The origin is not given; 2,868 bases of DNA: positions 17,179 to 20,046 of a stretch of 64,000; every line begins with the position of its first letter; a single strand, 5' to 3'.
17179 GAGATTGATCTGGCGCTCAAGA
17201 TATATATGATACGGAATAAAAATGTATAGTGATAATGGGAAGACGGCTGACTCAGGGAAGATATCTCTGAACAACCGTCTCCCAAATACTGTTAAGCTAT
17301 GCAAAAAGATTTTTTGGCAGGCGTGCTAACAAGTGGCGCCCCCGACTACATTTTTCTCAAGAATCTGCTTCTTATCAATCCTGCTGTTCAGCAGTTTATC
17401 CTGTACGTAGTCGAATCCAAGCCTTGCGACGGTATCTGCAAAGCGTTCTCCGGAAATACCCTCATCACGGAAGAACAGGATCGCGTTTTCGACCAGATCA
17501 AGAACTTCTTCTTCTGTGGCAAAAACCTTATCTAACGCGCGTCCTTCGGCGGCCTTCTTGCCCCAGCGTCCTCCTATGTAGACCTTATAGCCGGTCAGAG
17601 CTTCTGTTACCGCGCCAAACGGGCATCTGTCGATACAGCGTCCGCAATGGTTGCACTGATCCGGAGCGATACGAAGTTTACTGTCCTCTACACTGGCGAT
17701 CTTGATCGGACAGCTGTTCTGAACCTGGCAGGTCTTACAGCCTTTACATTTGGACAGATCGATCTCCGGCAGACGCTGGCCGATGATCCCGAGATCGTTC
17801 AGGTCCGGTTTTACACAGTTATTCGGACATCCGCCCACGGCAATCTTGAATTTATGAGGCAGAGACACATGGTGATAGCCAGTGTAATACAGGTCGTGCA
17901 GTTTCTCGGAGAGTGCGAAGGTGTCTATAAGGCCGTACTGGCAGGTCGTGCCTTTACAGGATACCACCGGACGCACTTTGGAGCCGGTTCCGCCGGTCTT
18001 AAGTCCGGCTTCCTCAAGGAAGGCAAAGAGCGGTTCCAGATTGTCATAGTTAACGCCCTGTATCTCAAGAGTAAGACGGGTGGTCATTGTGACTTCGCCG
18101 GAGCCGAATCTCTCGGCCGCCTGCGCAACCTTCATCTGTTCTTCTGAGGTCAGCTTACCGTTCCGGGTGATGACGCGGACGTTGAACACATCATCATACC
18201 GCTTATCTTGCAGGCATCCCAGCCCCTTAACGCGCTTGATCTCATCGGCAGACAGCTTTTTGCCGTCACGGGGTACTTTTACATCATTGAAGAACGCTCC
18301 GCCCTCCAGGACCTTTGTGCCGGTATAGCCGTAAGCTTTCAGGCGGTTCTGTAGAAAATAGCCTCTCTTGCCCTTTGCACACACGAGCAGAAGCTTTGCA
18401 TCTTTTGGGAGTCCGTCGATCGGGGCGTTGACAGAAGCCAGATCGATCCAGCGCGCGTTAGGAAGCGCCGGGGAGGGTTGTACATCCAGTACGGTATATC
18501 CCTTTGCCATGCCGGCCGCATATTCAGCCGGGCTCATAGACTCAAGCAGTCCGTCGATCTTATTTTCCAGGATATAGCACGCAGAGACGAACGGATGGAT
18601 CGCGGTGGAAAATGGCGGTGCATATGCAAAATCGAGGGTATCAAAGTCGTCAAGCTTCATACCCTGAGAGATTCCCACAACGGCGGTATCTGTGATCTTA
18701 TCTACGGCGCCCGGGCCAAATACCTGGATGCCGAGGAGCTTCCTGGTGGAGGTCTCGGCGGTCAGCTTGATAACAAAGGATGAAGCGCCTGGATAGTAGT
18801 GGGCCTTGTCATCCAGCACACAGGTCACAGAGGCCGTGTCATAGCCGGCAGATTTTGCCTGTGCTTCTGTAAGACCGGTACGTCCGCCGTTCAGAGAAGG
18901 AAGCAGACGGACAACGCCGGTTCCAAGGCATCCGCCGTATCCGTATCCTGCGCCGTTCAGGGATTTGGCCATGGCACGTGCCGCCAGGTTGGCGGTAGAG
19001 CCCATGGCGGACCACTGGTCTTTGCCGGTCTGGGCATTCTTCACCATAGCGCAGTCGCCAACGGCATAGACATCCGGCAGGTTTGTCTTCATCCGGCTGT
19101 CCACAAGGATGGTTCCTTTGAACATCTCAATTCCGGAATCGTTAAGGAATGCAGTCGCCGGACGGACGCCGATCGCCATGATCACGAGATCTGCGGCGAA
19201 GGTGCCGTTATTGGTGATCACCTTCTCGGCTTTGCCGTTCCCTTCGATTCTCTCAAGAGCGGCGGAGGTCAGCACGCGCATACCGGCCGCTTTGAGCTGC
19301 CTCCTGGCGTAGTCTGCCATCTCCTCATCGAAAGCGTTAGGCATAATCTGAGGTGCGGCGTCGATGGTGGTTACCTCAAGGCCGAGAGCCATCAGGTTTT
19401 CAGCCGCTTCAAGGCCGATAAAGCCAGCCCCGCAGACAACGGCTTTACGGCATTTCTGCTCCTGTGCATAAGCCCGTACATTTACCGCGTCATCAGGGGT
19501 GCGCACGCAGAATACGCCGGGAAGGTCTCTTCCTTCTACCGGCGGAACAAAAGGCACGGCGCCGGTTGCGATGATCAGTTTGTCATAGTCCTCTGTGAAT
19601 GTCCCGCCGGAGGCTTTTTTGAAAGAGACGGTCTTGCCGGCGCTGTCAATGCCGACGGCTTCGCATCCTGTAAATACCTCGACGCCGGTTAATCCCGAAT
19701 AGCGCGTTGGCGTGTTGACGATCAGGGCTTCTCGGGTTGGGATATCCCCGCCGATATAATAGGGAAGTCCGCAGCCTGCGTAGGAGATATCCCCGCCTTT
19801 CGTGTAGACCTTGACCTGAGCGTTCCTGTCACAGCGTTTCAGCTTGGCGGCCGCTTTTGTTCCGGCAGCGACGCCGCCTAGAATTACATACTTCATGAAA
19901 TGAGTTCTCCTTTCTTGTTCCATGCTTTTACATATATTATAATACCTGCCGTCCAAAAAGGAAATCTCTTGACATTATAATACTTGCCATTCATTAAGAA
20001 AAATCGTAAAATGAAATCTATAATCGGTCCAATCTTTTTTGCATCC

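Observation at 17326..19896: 856-aa three-module sulfur-redox protein: CoA-disulfide/persulfide-reductase-like FAD domain + rhodanese + siroheme/4Fe-4S sulfite-reductase-like domain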

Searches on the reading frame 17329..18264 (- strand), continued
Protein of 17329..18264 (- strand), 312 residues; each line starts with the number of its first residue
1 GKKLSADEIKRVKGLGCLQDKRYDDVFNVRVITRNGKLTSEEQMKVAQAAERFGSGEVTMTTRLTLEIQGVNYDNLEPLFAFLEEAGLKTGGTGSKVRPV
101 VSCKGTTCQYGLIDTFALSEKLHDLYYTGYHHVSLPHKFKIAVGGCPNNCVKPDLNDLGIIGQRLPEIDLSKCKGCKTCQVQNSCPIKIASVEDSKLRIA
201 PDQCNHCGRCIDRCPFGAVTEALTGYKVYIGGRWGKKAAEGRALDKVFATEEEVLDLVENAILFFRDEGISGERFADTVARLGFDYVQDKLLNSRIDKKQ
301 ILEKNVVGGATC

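Call 59: find_encoding_contigs(protein=P0362, flank=6000, max_places=3)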
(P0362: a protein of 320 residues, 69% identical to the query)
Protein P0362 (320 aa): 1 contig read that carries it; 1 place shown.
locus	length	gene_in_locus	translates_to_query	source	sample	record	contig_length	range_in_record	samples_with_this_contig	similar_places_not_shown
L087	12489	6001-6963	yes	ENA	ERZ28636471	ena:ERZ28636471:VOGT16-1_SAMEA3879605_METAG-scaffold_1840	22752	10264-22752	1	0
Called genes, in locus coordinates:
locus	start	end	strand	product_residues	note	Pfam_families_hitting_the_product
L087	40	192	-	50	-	-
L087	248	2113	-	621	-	PF18814:PBECR5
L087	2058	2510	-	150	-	-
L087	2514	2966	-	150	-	PF13560:HTH_31, PF01381:HTH_3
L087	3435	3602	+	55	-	PF00471:Ribosomal_L33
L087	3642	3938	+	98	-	PF00584:SecE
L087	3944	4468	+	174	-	PF02357:NusG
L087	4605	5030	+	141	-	PF03946:Ribosomal_L11_N, PF00298:Ribosomal_L11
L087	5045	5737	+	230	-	PF00687:Ribosomal_L1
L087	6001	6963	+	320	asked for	PF03460:NIR_SIR_ferr, PF01077:NIR_SIR, PF12797:Fer4_2 (faint), PF12838:Fer4_7 (weak), PF13237:Fer4_10 (faint), PF00037:Fer4 (weak), PF12837:Fer4_6 (weak)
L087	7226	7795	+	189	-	PF04309:G3P_antiterm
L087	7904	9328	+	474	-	PF01266:DAO, PF07992:Pyr_redox_2 (faint), PF13738:Pyr_redox_3 (faint), PF04324:Fer2_BFD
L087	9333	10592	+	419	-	PF00070:Pyr_redox (faint), PF00890:FAD_binding_2 (weak), PF01266:DAO (faint), PF03486:HI0933_like (faint), PF07992:Pyr_redox_2, PF12831:FAD_oxidored, PF13450:NAD_binding_8 (weak), PF13738:Pyr_redox_3 (weak)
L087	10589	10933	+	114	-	PF07892:DUF1667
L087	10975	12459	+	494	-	PF00370:FGGY_N, PF02782:FGGY_C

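Call 60: find_encoding_contigs(protein=P0348, flank=6000, max_places=3)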
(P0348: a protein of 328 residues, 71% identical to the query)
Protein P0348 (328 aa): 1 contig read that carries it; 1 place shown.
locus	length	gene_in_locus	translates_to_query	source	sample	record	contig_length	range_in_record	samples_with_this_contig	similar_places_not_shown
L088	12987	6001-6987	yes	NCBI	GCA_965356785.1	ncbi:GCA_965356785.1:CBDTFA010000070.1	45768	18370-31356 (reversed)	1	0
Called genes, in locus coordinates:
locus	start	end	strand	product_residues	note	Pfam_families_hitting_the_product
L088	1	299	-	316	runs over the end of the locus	PF00528:BPD_transp_1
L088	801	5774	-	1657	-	-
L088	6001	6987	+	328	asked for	PF03460:NIR_SIR_ferr, PF01077:NIR_SIR, PF12797:Fer4_2 (faint), PF13237:Fer4_10 (faint), PF00037:Fer4 (weak)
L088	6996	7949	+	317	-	PF01497:Peripla_BP_2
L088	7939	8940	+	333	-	PF01032:FecCD, PF00950:ABC-3 (weak)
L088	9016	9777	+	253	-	PF02463:SMC_N (weak), PF13476:AAA_23 (faint), PF00005:ABC_tran, PF13175:AAA_15 (faint), PF13304:AAA_21 (faint)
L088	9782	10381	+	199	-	PF13241:NAD_binding_7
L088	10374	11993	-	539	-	PF05524:PEP-utilisers_N, PF00391:PEP-utilizers, PF02896:PEP-utilizers_C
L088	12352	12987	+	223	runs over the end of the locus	PF00160:Pro_isomerase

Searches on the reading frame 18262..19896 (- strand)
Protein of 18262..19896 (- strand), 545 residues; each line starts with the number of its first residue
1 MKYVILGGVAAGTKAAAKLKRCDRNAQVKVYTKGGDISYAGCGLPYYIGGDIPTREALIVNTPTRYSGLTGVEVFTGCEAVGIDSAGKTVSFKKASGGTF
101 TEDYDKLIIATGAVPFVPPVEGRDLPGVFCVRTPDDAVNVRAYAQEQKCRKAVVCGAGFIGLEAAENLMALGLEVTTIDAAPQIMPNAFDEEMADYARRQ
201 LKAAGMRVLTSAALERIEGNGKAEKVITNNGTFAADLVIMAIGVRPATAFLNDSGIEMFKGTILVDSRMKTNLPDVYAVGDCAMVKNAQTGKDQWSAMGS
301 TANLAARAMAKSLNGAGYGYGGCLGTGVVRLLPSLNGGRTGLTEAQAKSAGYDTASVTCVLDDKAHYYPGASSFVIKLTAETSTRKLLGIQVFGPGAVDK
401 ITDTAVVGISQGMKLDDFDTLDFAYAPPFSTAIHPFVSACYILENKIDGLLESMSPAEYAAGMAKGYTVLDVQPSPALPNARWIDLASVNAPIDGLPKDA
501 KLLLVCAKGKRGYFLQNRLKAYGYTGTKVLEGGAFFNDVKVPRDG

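Call 41: search_solved_structures(query=window:18262-19896:-, max_evalue=1e-60, show_alignments=3)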
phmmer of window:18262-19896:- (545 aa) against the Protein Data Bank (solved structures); distinct sequences matched with E-value up to 1e-60: 13.
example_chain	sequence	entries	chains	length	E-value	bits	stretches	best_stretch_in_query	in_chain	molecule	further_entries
8a56_A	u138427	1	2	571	6.1e-97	329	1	2-533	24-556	Coenzyme A-persulfide reductase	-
6pfz_D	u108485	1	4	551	1.6e-88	301.3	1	1-536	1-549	NADH oxidase (NoxA-3)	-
3icr_A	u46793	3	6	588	4.1e-81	276.8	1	2-534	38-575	Coenzyme A-Disulfide Reductase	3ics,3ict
3cgb_A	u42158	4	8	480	2.8e-76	260.8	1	1-439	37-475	Pyridine nucleotide-disulfide oxidoreductase, class I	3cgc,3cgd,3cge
6ruz_A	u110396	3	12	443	2.9e-76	260.7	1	3-439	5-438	NADH oxidase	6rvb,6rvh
3nta_A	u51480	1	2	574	2.1e-75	257.9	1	2-532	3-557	FAD-dependent pyridine nucleotide-disulphide oxidoreductase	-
3iwa_A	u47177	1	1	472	3.3e-75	257.3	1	3-445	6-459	FAD-dependent pyridine nucleotide-disulphide oxidoreductase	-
4ocg_A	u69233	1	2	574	2.9e-74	254.2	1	2-532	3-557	FAD-dependent pyridine nucleotide-disulphide oxidoreductase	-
3ntd_A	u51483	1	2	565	5.8e-74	253.2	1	2-532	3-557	FAD-dependent pyridine nucleotide-disulphide oxidoreductase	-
3kd9_A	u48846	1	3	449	3.2e-73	250.7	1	2-443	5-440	Coenzyme A disulfide reductase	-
4fx9_A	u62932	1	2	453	4.1e-73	250.4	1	2-443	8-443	Coenzyme A disulfide reductase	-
3nt6_A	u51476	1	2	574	1.3e-72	248.8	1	2-532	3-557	FAD-dependent pyridine nucleotide-disulphide oxidoreductase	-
5l1n_A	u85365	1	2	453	1.2e-71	245.5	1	2-443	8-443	Coenzyme A disulfide reductase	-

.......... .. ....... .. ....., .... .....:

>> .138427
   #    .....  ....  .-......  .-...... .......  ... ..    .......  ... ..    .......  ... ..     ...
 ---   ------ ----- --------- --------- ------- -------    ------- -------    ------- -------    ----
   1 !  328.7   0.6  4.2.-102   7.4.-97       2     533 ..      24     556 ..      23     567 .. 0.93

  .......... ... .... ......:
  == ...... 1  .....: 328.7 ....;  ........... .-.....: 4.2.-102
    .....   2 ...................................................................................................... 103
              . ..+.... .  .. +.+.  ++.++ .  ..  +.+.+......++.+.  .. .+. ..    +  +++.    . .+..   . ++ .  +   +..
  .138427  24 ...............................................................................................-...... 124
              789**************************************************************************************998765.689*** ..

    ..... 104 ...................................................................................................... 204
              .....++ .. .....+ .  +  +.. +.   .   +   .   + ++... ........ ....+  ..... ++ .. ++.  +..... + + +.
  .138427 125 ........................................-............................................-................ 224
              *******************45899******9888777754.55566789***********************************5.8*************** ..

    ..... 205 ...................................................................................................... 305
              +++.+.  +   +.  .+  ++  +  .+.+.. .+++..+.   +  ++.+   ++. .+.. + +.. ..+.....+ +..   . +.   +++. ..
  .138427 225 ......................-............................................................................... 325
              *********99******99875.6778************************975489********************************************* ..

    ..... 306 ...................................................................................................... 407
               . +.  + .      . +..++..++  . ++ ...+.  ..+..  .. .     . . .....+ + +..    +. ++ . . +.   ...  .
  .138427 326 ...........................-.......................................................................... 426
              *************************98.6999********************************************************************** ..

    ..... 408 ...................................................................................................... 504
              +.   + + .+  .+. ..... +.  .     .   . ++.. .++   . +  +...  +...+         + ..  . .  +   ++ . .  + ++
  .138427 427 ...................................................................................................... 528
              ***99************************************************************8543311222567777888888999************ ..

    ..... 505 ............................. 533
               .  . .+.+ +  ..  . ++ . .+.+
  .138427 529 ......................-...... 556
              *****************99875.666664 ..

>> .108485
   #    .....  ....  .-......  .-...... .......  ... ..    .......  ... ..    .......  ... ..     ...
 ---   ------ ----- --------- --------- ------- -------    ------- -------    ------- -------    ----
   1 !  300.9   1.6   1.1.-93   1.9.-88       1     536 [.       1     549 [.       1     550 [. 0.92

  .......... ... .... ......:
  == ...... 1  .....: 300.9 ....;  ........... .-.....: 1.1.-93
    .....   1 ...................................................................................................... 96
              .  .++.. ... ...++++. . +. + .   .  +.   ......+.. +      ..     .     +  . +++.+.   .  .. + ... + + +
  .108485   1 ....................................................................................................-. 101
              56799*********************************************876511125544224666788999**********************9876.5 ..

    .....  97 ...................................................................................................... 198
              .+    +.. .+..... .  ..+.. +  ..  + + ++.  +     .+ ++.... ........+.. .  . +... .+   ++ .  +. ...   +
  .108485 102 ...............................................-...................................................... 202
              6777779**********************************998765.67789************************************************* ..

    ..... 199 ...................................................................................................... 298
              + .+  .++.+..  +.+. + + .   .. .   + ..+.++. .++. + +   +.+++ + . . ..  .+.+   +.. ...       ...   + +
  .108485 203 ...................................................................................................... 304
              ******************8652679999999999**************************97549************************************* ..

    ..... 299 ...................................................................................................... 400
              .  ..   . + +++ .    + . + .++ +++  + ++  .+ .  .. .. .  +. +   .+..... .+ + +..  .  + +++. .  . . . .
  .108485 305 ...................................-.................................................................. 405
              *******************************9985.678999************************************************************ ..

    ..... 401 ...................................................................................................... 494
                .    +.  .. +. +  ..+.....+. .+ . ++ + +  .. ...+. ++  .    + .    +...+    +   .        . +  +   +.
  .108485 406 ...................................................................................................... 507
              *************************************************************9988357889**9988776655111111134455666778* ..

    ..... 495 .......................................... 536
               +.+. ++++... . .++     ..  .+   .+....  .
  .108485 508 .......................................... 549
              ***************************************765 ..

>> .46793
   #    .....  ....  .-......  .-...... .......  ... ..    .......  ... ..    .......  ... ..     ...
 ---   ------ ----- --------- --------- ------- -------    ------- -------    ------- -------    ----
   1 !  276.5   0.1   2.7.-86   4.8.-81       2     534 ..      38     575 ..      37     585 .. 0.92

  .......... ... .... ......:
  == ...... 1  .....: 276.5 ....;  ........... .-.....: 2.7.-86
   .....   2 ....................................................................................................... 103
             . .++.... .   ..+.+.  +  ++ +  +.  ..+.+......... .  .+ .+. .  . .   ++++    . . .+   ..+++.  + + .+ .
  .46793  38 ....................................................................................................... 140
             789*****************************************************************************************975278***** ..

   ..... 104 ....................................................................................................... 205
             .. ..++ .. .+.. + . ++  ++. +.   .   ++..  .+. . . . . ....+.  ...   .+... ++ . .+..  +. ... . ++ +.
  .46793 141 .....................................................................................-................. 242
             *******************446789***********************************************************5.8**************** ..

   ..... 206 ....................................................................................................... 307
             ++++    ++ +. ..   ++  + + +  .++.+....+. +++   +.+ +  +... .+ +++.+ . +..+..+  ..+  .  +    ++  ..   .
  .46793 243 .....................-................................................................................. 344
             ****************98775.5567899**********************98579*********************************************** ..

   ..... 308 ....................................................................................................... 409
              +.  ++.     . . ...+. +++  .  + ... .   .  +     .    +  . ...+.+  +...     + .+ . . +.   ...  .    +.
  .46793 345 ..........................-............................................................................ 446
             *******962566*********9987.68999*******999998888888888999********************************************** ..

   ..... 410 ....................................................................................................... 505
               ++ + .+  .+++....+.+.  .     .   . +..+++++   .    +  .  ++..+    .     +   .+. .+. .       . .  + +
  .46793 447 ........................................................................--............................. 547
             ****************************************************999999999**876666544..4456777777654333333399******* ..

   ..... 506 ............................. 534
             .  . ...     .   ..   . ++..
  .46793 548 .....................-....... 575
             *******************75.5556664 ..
